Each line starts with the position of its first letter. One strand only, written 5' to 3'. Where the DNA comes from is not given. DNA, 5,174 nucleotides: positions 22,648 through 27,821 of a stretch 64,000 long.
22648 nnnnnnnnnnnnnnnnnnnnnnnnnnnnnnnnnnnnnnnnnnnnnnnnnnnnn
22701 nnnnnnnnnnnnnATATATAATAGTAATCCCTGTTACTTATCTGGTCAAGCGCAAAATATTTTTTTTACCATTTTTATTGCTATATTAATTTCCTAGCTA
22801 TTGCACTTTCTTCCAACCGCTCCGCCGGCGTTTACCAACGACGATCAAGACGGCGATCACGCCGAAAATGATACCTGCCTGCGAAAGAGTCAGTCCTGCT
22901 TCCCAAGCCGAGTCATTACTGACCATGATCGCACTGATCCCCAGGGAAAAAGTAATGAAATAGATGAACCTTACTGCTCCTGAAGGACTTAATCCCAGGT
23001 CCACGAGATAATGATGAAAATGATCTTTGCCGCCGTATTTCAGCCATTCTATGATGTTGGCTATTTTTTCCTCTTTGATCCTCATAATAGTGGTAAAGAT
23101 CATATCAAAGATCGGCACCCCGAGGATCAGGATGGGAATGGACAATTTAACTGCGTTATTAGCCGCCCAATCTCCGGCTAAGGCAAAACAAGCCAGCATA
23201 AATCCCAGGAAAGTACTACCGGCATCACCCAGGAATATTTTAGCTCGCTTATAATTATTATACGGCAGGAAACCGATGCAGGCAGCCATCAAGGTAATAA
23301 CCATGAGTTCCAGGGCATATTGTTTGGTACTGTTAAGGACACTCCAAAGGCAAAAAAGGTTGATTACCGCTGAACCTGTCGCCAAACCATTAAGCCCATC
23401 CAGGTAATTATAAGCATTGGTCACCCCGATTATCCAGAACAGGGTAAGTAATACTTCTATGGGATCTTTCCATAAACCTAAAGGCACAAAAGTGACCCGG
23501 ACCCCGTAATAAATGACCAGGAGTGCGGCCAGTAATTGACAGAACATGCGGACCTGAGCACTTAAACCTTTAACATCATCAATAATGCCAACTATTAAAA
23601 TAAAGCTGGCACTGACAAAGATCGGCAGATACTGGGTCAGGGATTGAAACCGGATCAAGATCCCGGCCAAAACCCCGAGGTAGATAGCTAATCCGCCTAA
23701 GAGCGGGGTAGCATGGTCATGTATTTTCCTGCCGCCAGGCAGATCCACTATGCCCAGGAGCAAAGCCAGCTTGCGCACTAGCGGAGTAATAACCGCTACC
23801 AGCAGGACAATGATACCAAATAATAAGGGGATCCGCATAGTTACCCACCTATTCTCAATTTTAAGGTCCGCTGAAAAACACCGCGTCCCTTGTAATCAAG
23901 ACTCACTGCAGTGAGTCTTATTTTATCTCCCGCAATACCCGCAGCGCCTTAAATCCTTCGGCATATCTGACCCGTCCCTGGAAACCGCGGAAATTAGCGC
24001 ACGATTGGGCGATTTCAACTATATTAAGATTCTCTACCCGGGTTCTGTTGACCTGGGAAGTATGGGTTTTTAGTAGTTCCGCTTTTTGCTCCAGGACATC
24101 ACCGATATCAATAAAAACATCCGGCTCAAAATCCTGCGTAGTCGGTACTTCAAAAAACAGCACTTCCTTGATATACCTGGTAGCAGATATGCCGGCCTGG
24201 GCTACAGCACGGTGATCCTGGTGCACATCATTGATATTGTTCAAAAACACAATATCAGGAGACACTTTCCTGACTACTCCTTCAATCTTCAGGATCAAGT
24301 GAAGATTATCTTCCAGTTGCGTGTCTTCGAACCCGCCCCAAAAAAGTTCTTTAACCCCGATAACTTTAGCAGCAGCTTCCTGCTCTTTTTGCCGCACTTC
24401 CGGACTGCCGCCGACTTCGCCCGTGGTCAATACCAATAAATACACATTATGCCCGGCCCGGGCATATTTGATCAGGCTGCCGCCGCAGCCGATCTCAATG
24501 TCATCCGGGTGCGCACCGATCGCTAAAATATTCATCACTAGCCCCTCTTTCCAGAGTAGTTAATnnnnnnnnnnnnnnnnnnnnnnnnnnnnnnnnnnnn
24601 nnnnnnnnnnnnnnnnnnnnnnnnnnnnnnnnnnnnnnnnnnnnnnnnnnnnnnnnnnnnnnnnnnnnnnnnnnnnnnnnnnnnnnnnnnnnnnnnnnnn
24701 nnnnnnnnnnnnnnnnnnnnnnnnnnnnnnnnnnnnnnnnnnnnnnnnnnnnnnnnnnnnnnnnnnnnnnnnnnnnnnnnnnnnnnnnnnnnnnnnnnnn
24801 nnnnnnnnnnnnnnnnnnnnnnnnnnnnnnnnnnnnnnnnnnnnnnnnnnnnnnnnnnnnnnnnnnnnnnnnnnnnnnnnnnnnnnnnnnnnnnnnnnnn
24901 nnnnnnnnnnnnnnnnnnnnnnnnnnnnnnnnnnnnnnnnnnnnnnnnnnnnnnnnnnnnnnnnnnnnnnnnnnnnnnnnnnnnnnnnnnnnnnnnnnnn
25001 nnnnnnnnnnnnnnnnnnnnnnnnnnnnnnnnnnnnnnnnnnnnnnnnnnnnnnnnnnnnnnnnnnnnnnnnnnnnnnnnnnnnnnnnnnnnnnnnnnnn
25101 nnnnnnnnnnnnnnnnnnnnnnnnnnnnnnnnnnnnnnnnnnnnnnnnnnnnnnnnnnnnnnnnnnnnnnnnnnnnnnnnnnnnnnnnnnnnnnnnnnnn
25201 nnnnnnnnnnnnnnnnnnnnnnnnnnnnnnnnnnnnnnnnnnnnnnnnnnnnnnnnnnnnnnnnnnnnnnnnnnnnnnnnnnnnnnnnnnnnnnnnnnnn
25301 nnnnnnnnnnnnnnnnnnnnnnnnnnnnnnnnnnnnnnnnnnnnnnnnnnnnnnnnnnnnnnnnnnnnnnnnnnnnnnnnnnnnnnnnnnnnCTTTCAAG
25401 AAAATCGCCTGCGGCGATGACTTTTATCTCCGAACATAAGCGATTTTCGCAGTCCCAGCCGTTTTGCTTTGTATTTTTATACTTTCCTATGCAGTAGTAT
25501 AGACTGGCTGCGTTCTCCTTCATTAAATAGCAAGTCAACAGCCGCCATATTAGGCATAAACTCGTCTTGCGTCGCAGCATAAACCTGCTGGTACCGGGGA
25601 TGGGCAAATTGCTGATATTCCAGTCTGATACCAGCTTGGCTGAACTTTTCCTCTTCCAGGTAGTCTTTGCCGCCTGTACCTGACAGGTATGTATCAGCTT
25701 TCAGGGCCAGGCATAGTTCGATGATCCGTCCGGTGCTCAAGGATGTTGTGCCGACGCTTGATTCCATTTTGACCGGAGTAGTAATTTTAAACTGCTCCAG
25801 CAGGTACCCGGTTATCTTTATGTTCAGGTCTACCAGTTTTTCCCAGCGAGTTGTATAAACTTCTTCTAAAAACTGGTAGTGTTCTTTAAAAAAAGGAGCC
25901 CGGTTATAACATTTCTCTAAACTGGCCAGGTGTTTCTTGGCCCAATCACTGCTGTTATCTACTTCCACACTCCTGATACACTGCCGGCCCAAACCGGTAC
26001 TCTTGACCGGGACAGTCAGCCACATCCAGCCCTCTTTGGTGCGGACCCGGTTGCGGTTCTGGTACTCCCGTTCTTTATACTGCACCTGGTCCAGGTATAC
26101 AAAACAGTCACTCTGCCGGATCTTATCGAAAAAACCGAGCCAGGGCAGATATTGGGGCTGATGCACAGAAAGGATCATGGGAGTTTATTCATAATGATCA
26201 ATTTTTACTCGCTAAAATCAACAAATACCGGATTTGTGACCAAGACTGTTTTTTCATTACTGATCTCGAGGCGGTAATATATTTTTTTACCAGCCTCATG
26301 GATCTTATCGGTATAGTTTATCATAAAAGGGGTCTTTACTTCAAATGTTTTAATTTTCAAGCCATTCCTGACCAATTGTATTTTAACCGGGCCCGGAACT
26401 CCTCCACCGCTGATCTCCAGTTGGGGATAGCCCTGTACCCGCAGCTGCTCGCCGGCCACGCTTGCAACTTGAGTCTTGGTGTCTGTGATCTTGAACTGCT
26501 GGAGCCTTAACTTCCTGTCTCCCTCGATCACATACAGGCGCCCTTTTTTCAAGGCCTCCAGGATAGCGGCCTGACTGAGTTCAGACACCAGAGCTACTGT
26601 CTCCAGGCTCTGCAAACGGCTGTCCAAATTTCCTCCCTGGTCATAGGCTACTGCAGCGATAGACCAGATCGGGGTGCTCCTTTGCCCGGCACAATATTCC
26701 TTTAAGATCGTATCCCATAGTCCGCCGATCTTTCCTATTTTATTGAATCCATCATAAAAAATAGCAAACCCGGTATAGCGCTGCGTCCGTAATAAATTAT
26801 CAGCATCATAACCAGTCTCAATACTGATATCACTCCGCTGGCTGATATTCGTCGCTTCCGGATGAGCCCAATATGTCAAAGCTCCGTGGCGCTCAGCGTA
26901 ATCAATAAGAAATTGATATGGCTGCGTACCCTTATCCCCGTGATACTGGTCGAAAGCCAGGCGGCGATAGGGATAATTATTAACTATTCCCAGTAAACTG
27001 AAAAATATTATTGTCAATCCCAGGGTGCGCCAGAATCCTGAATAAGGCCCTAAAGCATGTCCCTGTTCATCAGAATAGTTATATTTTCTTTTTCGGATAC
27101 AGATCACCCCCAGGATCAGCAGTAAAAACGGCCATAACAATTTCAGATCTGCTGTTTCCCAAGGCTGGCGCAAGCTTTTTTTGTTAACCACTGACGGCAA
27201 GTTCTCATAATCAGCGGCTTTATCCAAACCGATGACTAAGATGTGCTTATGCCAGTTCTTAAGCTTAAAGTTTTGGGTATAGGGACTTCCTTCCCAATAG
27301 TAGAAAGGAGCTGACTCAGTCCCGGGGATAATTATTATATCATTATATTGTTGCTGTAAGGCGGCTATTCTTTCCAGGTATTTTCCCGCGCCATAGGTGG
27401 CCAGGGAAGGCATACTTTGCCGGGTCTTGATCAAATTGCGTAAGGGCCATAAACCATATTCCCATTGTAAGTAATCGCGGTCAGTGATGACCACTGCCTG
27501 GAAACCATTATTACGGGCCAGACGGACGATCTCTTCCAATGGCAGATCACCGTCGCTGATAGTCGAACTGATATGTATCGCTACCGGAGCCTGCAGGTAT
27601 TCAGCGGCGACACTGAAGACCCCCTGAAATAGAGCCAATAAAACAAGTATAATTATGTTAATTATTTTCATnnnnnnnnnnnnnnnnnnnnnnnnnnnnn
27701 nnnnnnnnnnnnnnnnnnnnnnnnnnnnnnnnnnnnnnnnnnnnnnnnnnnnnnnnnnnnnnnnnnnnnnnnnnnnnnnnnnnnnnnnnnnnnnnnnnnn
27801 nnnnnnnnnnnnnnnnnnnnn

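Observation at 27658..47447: Heavily methylating glycan locus with two radical SAM enzymes (one B12-dependent) and a TagF-like transferase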

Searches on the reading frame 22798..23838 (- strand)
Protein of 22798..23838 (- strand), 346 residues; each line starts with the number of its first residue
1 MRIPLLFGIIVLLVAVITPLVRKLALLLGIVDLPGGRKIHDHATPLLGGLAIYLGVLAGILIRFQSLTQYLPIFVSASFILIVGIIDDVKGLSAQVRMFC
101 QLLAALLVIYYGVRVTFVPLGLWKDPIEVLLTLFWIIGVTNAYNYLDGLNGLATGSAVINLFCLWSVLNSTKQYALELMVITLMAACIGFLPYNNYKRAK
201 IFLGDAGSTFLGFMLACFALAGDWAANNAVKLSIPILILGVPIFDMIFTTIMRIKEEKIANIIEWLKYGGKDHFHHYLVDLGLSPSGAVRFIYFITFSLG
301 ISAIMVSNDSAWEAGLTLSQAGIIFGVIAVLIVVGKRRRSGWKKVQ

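Call 6: search_protein_families(library=pfam, proteins=[window:22798-23838:-], max_evalue=0.001)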
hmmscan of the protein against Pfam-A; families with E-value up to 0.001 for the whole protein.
window:22798-23838:- (346 aa): 1 family
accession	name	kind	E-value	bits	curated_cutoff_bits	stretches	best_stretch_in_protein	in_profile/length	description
PF00953.26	Glycos_transf_4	-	1.2e-37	129.8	27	1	72-221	3-158/160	Glycosyl transferase family 4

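Call 10: search_protein_families(library=ncbifam, proteins=[window:22798-23838:-], max_evalue=0.00001)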
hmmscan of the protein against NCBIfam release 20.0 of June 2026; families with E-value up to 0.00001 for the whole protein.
window:22798-23838:- (346 aa): 3 families
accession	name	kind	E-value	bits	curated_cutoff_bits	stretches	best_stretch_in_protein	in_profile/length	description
TIGR02380.1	ECA_wecA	exception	1.3e-35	123.2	326.05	1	10-300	6-302/346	UDP-N-acetylglucosamine--undecaprenyl-phosphate N-acetylglucosaminephosphotransferase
NF053644.1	MraY_archaea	equivalog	1.3e-21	77.3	450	1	96-239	152-292/340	pseudomurein biosynthesis MraY family phospho-N-acetylmuramoyl-pentapeptide-transferase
TIGR00445.1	mraY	equivalog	7.2e-12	45.4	192.05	1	37-220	28-243/321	phospho-N-acetylmuramoyl-pentapeptide-transferase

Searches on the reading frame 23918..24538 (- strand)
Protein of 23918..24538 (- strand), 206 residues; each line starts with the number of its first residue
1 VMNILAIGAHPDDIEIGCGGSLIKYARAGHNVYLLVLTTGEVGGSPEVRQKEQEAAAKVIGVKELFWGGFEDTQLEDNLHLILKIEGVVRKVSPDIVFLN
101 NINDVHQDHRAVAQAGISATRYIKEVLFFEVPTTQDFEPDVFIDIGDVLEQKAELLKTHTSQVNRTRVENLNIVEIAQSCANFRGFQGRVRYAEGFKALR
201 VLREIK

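Call 6: search_protein_families(library=pfam, proteins=[window:23918-24538:-], max_evalue=0.001)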
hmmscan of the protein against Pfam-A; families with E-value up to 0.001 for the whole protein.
window:23918-24538:- (206 aa): 1 family
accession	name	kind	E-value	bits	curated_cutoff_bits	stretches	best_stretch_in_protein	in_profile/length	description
PF02585.22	PIG-L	-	8.2e-28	97.9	28.2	1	5-119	1-128/129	GlcNAc-PI de-N-acetylase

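Call 10: search_protein_families(library=ncbifam, proteins=[window:23918-24538:-], max_evalue=0.00001)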
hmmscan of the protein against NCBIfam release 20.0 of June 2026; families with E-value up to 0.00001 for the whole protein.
window:23918-24538:- (206 aa): 4 families
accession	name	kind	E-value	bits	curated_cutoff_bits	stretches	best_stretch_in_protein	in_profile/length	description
TIGR04001.1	thiol_BshB1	equivalog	1.1e-36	126.7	182.5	1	2-199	2-221/226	bacillithiol biosynthesis deacetylase BshB1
TIGR04000.1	thiol_BshB2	equivalog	1.4e-17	64.1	195.25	1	4-166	3-188/217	bacillithiol biosynthesis deacetylase BshB2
TIGR03446.1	mycothiol_Mca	equivalog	1.7e-07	31.1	277.15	0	3-75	2-87/283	mycothiol conjugate amidase Mca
TIGR03445.1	mycothiol_MshB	equivalog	9.5e-06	25.7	224.35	0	7-44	3-40/284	N-acetyl-1-D-myo-inositol-2-amino-2-deoxy-alpha-D-glucopyranoside deacetylase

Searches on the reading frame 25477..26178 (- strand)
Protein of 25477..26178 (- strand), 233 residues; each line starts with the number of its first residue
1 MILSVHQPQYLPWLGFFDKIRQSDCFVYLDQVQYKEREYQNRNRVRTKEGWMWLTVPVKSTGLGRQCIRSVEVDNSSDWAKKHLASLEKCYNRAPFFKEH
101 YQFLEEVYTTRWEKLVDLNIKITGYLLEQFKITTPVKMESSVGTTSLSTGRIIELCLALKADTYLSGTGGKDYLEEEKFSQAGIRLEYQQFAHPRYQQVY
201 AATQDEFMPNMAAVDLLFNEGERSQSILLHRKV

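Call 6: search_protein_families(library=pfam, proteins=[window:25477-26178:-], max_evalue=0.001)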
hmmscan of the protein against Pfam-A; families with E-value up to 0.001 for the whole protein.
window:25477-26178:- (233 aa): 1 family
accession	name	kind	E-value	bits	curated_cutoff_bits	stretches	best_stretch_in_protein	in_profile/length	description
PF08889.16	WbqC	-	7e-77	258.6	21.3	1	7-224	1-215/218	WbqC-like protein family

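Call 10: search_protein_families(library=ncbifam, proteins=[window:25477-26178:-], max_evalue=0.00001)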
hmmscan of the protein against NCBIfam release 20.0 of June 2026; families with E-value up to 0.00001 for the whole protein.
window:25477-26178:- (233 aa): 0 families

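Call 37: search_solved_structures(query=window:25477-26178:-, max_evalue=1)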
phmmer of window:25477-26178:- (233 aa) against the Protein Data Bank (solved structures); distinct sequences matched with E-value up to 1: 0.

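Call 53: find_homologous_proteins(query=window:25477-26178:-)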
Query window:25477-26178:- (233 aa): 2487 proteins with E <= 0.001 among 2597 candidates; the best 120 are listed.
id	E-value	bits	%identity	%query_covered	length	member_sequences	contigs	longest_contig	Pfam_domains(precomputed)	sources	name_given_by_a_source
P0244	1.3e-155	533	100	100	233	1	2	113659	PF08889.17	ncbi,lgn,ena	-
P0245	8.8e-137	472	90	98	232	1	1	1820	PF08889.17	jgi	jgi:hypothetical protein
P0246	2.3e-132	457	87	98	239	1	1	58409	PF08889.17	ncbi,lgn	-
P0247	1.3e-128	445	85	98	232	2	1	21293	PF08889.17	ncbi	-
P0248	2.2e-122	425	80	98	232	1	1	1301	PF08889.17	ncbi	-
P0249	3.3e-104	365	70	98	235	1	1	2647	PF08889.17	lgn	-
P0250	1.1e-103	363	68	98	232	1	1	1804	PF08889.17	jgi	jgi:hypothetical protein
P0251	3.6e-102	358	68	98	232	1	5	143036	PF08889.17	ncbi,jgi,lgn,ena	jgi:hypothetical protein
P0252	5.5e-102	358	68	98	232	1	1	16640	PF08889.17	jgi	jgi:hypothetical protein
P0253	2.9e-101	356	68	98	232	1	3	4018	PF08889.17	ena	-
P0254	4.7e-100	352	65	98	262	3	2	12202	PF08889.17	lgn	-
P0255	1.4e-98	347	64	98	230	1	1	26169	PF08889.17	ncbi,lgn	-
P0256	2.3e-98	346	65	98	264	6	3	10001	PF08889.17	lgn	-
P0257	3.4e-98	346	65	98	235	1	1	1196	PF08889.17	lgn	-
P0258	1.1e-97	344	65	98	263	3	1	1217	PF08889.17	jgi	jgi:hypothetical protein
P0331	5.3e-89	315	61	98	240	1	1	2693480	PF08889.17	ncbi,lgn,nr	ncbi:MAG: WbqC family protein [Nitrospiraceae bacterium]|nr:MAG: WbqC family protein [Nitrospiraceae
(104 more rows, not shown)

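Call 58: predict_structure(alignment_id=A3)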
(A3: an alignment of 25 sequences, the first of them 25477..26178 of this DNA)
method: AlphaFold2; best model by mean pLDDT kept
length: 233 residues; sequences in the alignment: 25
mean_pLDDT: 91.1   pTM: 0.89
mean pLDDT of the five models: 91.1, 86.8, 86.9, 86.6, 85.6
residues with pLDDT >= 90: 175; 70-90: 42; 50-70: 15; < 50: 1
segments of 3 or more residues with pLDDT < 50: none
pLDDT, mean of each block of 10 residues (from residue 1): 95 94 97 75 82 89 77 94 95 95 97 95 97 97 94 98 95 96 97 89 79 95 90 52
secondary structure, 60 per line:
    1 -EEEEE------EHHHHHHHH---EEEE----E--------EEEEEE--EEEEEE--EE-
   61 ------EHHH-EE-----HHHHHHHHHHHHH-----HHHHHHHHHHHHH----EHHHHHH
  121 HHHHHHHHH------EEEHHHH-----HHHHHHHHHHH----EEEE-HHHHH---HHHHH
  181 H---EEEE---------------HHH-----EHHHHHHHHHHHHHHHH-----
elements in order: E2-6 H14-21 E25-28 E42-47 E50-55 H79-91 H97-109 H115-129 E136-138 H139-142 H148-158 E163-166 H168-172 H176-181 E185-188 H213-228

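Call 65: search_solved_structures(query=A3, max_evalue=10, show_alignments=2)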
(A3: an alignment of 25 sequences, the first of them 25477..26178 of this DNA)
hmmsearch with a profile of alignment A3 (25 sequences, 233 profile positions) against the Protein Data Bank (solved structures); distinct sequences matched with E-value up to 10: 4.
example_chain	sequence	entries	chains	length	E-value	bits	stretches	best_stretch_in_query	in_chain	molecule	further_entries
9bq2_B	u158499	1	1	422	0.21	14.3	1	81-134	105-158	Flotillin-1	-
9l3g_A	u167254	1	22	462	0.24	14.1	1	81-134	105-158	Flotillin-1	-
9qgl_A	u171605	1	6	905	0.78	12.4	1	182-223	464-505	Photorhabdus luminescens subsp. laumondii TTO1 complete genome segment 6/17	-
2dmi_A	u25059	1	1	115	1.2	11.8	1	47-124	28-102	Teashirt homolog 3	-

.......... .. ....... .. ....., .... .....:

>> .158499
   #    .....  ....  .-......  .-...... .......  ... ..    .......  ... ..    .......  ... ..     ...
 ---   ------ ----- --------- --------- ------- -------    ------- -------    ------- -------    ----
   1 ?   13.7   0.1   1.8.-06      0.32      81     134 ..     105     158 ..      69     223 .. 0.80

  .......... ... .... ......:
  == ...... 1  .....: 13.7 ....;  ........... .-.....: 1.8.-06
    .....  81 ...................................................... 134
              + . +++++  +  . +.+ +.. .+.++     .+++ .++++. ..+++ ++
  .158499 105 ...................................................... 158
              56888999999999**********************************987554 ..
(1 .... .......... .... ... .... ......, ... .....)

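Call 68: fold_search(model_id=the predicted structure, library=pdb)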
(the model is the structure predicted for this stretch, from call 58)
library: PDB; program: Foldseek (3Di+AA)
matches with E <= 10: 637; with E <= 0.001: 0
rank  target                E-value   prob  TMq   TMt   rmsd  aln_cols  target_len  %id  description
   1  4wbd                  6.4e-03  0.97  0.44  0.21  11.1       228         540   11  The crystal structure of BshC from Bacillus subtilis complexed with citrate and ADP (released 2014-12-31)
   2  7lm6                  1.5e-02  0.21  0.20  0.18  15.1       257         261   12  Crystal structure of the Zn(II)-bound AdcAII H205L mutant variant of Streptococcus pneumoniae (released 2021-09-29)
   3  5ttk_C                1.8e-02  0.08  0.12  0.08  19.2       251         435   11  Crystal Structure of Selenomethionine-incorporated Nicotine Oxidoreductase from Pseudomonas putida (released 2017-01-25)
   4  6c71_B                5.5e-02  0.06  0.13  0.08  19.1       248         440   11  Nicotine Oxidoreductase in Complex with S-nicotine (released 2018-07-11)
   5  5usf_B                9.8e-02  0.30  0.32  0.13  10.2       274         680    9  Leishmania donovani tyrosyl-tRNA synthetase in complex with nanobody and inhibitor (released 2017-05-17)
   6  5ttj_B                1.0e-01  0.04  0.13  0.08  19.4       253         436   12  Crystal Structure of Nicotine Oxidoreductase from Pseudomonas putida (released 2017-02-08)
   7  2b7l_A                1.1e-01  0.66  0.30  0.52   9.5       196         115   10  Crystal Structure of CTP:Glycerol-3-Phosphate Cytidylyltransferase from Staphylococcus aureus (released 2006-06-27)
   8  6c71_D                1.3e-01  0.04  0.13  0.08  19.1       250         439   10  Nicotine Oxidoreductase in Complex with S-nicotine (released 2018-07-11)
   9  5ttk_A                1.3e-01  0.03  0.12  0.08  19.4       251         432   10  Crystal Structure of Selenomethionine-incorporated Nicotine Oxidoreductase from Pseudomonas putida (released 2017-01-25)
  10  3p0j_B                1.5e-01  0.25  0.34  0.16  12.0       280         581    9  Leishmania major Tyrosyl-tRNA synthetase in complex with tyrosinol, triclinic crystal form 1 (released 2011-03-23)
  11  3p0h_B                1.5e-01  0.18  0.31  0.14  11.8       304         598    8  Leishmania major Tyrosyl-tRNA synthetase in complex with fisetin, cubic crystal form (released 2011-03-23)
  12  3l12_A                1.6e-01  0.07  0.17  0.15  14.8       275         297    9  Crystal structure of Putative glycerophosphoryl diester phosphodiesterase (YP_165505.1) from Silicibacter pomeroyi DSS (released 2009-12-29)
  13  6c71_C                1.6e-01  0.04  0.12  0.08  18.9       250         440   11  Nicotine Oxidoreductase in Complex with S-nicotine (released 2018-07-11)
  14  6q1c                  2.0e-01  0.06  0.19  0.18  15.1       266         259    6  Apo YfeA extracted from the E. coli periplasm (released 2019-09-04)
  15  3ks6_B                2.1e-01  0.06  0.15  0.14  14.9       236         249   10  Crystal structure of Putative glycerophosphoryl diester phosphodiesterase (17743486) from AGROBACTERIUM TUMEFACIENS st (released 2009-12-08)
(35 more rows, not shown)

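Call 88: find_encoding_contigs(protein=P0331, flank=10000, max_places=2)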
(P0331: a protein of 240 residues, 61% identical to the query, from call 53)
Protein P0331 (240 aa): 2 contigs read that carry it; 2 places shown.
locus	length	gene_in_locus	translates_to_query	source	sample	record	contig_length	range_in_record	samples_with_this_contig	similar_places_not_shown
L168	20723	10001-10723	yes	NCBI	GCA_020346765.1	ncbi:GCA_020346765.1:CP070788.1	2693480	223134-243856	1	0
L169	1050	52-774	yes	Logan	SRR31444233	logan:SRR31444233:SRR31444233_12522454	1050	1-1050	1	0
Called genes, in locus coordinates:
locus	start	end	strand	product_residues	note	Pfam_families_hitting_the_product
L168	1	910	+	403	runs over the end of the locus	PF07698:7TM-7TMR_HD, PF01966:HD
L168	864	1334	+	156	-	PF02130:YbeY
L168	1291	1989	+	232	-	PF01219:DAGK_prokar, PF01569:PAP2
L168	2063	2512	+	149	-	-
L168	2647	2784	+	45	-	PF00468:Ribosomal_L34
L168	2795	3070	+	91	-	PF01809:YidD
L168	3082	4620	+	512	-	PF14849:YidC_periplas, PF02096:60KD_IMP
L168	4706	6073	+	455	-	PF10396:TrmE_N, PF12631:MnmE_helical, PF00350:Dynamin_N (faint), PF01926:MMR_HSR1, PF02421:FeoB_N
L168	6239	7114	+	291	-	PF01545:Cation_efflux, PF16916:ZT_dimer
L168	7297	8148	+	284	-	PF00490:ALAD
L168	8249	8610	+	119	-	PF13186:SPASM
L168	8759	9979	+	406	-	PF13439:Glyco_transf_4, PF13477:Glyco_trans_4_2, PF13579:Glyco_trans_4_4, PF00534:Glycos_transf_1, PF13692:Glyco_trans_1_4, PF13524:Glyco_trans_1_2 (weak)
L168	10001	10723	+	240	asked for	PF08889:WbqC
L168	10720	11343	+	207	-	PF02585:PIG-L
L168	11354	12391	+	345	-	PF00953:Glycos_transf_4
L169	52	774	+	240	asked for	PF08889:WbqC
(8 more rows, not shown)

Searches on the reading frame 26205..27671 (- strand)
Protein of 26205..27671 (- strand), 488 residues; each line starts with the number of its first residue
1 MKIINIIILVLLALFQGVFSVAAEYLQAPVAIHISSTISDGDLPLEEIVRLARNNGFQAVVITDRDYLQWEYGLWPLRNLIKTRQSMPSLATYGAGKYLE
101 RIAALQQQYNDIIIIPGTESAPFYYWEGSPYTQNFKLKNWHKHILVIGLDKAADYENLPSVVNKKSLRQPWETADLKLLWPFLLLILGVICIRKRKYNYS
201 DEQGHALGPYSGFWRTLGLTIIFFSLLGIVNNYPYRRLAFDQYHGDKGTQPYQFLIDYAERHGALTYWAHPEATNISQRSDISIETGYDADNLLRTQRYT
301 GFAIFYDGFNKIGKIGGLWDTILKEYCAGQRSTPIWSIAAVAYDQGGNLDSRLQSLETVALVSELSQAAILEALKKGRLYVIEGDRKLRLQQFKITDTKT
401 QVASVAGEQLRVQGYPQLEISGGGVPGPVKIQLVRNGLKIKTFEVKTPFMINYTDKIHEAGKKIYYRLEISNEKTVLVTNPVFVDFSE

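Call 6: search_protein_families(library=pfam, proteins=[window:26205-27671:-], max_evalue=0.001)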
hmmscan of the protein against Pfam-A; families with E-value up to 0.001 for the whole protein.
window:26205-27671:- (488 aa): 1 family
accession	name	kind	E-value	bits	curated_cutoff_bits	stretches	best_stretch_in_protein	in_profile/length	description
PF02811.25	PHP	-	8.7e-05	23.3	26.4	1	33-123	3-66/164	PHP domain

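Call 10: search_protein_families(library=ncbifam, proteins=[window:26205-27671:-], max_evalue=0.00001)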
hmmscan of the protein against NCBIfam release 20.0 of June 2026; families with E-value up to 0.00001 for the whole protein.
window:26205-27671:- (488 aa): 1 family
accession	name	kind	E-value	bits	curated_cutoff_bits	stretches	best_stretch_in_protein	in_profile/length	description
NF038032.1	CehA_McbA_metalo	domain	1.9e-14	53.8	80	1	241-485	86-315/315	CehA/McbA family metallohydrolase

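Call 38: search_solved_structures(query=window:26205-27671:-, max_evalue=1)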
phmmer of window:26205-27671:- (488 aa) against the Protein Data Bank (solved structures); distinct sequences matched with E-value up to 1: 7.
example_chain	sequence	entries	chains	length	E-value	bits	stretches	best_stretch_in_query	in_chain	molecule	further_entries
2anu_A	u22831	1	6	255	0.13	14.1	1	32-65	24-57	hypothetical protein TM0559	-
9c2t_A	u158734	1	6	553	0.72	11.6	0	72-134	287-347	Capsid protein 2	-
6nn3_A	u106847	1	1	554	0.72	11.6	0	72-134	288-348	VP2 of B19 parvovirus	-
1s58_A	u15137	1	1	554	0.72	11.6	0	72-134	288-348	B19 parvovirus capsid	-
9c27_A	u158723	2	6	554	0.72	11.6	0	72-134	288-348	Capsid protein 2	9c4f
9wg7_D2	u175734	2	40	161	0.85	11.3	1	374-427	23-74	Allophycocyanin alpha chain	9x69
4f0u_A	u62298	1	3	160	0.92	11.2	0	374-427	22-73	Allophycocyanin alpha chain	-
